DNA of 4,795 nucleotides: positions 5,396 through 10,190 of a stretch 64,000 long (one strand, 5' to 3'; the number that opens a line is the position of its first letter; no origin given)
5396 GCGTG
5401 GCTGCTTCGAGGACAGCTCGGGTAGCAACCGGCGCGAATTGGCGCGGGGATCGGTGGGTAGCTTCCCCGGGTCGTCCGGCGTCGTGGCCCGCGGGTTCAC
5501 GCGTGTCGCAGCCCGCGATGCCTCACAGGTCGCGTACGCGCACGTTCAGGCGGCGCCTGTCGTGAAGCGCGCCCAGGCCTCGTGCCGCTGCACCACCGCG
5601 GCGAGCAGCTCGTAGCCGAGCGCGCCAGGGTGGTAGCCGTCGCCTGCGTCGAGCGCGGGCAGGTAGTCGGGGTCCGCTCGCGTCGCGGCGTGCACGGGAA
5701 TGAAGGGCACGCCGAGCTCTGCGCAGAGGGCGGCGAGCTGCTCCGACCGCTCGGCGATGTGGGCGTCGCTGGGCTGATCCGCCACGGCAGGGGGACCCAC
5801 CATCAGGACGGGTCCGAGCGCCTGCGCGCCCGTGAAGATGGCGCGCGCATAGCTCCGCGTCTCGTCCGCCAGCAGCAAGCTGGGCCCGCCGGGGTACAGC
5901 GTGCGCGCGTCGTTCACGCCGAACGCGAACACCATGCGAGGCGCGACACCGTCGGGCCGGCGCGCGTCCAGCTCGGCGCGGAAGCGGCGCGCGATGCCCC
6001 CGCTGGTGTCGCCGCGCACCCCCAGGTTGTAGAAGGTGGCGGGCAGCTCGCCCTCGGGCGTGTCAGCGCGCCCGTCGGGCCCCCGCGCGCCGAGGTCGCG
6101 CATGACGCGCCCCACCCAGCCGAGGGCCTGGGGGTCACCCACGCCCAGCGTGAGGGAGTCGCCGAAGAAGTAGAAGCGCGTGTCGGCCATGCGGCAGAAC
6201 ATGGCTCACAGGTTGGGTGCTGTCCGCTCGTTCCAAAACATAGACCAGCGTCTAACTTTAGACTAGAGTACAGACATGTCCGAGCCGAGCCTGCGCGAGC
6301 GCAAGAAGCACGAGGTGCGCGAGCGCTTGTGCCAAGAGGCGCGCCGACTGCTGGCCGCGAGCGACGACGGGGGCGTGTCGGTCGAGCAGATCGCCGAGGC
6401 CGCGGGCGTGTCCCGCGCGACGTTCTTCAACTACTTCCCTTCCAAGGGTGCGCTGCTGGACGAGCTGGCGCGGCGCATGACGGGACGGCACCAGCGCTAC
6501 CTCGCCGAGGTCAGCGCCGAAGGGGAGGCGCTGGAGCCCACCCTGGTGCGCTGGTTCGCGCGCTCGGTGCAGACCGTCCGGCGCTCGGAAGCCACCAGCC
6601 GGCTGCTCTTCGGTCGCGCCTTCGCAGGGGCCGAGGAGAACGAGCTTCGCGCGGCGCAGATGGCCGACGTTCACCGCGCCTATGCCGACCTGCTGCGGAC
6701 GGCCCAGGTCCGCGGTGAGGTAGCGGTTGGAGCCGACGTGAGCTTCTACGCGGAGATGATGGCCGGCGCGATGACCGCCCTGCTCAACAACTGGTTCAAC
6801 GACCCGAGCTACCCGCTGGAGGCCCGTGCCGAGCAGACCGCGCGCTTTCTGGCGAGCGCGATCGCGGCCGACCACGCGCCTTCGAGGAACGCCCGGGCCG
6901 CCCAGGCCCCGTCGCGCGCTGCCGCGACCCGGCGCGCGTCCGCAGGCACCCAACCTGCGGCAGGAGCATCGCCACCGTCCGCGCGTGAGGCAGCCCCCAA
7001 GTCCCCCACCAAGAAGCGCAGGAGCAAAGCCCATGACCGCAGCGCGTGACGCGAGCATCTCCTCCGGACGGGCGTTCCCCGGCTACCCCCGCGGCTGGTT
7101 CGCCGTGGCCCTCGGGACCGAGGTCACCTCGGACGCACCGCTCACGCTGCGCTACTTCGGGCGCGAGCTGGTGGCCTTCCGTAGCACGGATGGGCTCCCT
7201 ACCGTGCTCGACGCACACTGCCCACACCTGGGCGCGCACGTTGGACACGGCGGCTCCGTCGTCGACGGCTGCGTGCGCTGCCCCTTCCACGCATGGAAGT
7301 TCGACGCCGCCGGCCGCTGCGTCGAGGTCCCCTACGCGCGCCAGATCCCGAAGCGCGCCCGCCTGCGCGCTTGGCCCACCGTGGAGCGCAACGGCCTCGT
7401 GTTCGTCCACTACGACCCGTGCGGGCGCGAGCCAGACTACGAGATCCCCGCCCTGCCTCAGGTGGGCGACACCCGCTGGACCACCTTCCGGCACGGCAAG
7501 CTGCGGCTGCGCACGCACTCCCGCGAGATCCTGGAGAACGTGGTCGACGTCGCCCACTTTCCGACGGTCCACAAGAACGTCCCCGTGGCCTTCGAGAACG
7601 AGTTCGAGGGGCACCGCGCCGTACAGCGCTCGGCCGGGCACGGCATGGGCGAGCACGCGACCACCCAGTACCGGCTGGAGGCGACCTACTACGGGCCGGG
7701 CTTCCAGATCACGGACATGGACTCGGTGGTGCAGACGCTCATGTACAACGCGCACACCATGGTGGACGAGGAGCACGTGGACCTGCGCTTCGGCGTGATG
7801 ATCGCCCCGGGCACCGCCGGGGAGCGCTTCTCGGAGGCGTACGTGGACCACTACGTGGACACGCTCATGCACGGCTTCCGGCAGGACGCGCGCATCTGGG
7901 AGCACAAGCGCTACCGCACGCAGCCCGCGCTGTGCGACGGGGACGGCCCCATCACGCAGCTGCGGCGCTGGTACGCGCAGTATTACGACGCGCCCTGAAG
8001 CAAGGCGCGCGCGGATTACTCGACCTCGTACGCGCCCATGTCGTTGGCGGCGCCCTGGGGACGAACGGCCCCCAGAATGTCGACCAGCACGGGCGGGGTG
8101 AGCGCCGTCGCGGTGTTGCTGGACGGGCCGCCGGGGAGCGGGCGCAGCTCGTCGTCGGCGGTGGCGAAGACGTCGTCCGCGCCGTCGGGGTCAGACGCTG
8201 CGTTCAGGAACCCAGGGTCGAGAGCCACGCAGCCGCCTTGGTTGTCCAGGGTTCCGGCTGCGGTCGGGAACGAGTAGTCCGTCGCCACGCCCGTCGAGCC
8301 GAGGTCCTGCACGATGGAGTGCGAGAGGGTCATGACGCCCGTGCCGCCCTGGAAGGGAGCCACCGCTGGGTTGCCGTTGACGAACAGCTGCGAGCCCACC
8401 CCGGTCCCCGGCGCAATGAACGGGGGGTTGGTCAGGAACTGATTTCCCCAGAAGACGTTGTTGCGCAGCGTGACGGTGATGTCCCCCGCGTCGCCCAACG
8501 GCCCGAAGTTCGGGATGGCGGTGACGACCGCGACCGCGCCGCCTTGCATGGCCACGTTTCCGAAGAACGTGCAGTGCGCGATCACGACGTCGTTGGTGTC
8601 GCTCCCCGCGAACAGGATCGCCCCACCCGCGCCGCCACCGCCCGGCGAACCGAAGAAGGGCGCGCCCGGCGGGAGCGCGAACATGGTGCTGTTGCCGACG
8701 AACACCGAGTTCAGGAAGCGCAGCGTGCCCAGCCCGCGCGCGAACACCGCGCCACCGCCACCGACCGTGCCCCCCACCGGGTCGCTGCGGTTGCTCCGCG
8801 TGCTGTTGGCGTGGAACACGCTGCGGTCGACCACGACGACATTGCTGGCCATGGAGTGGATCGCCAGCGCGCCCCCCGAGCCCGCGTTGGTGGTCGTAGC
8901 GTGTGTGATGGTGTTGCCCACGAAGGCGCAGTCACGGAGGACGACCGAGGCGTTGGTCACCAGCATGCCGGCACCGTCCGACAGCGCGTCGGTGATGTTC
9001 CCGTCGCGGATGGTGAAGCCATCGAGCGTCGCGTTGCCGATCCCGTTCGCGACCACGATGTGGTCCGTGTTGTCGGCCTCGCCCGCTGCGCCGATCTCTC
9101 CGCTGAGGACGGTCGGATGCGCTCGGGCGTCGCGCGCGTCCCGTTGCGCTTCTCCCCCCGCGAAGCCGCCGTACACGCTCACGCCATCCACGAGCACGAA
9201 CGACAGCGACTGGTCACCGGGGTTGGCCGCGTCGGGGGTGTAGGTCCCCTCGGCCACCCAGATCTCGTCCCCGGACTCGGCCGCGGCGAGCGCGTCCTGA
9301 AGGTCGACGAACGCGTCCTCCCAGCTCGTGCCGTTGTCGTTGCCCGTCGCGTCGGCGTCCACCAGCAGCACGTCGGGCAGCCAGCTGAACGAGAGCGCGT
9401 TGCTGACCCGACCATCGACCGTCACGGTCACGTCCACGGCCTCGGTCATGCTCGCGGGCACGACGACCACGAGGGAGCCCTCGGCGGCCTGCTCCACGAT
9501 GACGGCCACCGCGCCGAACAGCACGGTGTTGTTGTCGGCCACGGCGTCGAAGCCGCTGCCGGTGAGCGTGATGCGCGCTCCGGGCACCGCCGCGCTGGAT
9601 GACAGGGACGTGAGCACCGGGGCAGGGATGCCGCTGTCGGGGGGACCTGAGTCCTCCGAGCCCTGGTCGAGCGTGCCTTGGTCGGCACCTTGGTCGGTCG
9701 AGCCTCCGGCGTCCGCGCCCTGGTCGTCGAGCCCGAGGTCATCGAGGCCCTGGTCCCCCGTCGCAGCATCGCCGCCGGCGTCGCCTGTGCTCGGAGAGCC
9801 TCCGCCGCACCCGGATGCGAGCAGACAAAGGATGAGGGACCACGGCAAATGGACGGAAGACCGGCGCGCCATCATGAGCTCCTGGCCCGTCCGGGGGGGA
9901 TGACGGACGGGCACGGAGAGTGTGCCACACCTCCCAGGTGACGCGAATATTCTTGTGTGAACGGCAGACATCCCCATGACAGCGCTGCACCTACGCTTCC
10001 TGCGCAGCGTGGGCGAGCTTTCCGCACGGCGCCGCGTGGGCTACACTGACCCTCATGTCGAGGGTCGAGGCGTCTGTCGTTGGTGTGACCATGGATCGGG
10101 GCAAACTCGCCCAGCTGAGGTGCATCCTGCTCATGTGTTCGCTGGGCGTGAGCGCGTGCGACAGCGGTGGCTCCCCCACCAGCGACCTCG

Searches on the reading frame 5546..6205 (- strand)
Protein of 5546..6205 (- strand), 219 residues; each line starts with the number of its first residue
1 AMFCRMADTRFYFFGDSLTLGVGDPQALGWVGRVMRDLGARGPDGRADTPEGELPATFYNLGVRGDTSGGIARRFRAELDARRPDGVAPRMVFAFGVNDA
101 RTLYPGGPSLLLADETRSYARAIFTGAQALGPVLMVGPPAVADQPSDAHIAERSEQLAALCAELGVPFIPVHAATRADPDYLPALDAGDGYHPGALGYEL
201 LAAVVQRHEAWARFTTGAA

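Call 22: search_protein_families(library=pfam, proteins=[window:5546-6205:-], max_evalue=0.001)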
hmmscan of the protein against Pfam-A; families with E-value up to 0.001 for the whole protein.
window:5546-6205:- (219 aa): 2 families
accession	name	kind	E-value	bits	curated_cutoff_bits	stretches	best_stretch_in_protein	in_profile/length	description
PF13472.12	Lipase_GDSL_2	-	2.1e-23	84.2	32.9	1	13-200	1-178/178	GDSL-like Lipase/Acylhydrolase family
PF00657.28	Lipase_GDSL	-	8.3e-07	29.8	23.6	1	12-203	2-206/208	GDSL-like Lipase/Acylhydrolase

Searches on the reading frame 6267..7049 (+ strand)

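Call 22: search_protein_families(library=pfam, proteins=[window:6267-7049:+], max_evalue=0.001)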
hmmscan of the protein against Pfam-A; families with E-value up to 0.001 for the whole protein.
window:6267-7049:+ (260 aa): 3 families
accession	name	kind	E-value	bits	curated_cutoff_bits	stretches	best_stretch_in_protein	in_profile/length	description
PF00440.29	TetR_N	-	6.4e-12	45.5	24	1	24-67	4-47/47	Bacterial regulatory proteins, tetR family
PF16859.10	TetR_C_11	-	0.00051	20.8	32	1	93-170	11-91/113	Tetracyclin repressor-like, C-terminal domain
PF02796.21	HTH_7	-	0.00096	19.7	23.8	0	34-59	19-44/45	Helix-turn-helix domain of resolvase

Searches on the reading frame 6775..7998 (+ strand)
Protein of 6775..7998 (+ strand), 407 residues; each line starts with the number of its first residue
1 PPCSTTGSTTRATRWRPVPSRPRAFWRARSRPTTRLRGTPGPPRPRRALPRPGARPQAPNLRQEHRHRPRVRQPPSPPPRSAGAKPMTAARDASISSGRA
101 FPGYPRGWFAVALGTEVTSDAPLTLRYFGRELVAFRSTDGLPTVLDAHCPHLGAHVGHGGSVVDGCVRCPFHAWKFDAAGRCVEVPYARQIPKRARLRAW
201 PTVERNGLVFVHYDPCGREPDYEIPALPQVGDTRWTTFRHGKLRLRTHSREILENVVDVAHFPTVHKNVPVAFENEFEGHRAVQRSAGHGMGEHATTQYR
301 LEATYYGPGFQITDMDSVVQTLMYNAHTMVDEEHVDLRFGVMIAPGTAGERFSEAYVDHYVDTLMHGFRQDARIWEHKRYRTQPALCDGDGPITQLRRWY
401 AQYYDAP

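Call 22: search_protein_families(library=pfam, proteins=[window:6775-7998:+], max_evalue=0.001)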
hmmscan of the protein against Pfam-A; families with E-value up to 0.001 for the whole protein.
window:6775-7998:+ (407 aa): 2 families
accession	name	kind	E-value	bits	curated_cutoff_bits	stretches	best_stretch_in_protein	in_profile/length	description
PF19298.5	KshA_C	-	6.3e-55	186.9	23.3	1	211-404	1-207/207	3-Ketosteroid 9alpha-hydroxylase C-terminal domain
PF00355.32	Rieske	-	1.1e-17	64.2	20.3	1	108-192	2-85/88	Rieske [2Fe-2S] domain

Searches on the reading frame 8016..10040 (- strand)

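Call 22: search_protein_families(library=pfam, proteins=[window:8016-10040:-], max_evalue=0.001)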
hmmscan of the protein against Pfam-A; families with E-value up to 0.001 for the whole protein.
window:8016-10040:- (674 aa): 2 families
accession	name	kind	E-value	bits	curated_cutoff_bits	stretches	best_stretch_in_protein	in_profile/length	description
PF01833.30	TIG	-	5.1e-11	42.8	20.9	1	141-219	1-83/84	IPT/TIG domain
PF07602.17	DUF1565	-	8.1e-06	25.8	20.3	1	232-390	2-162/257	Protein of unknown function (DUF1565)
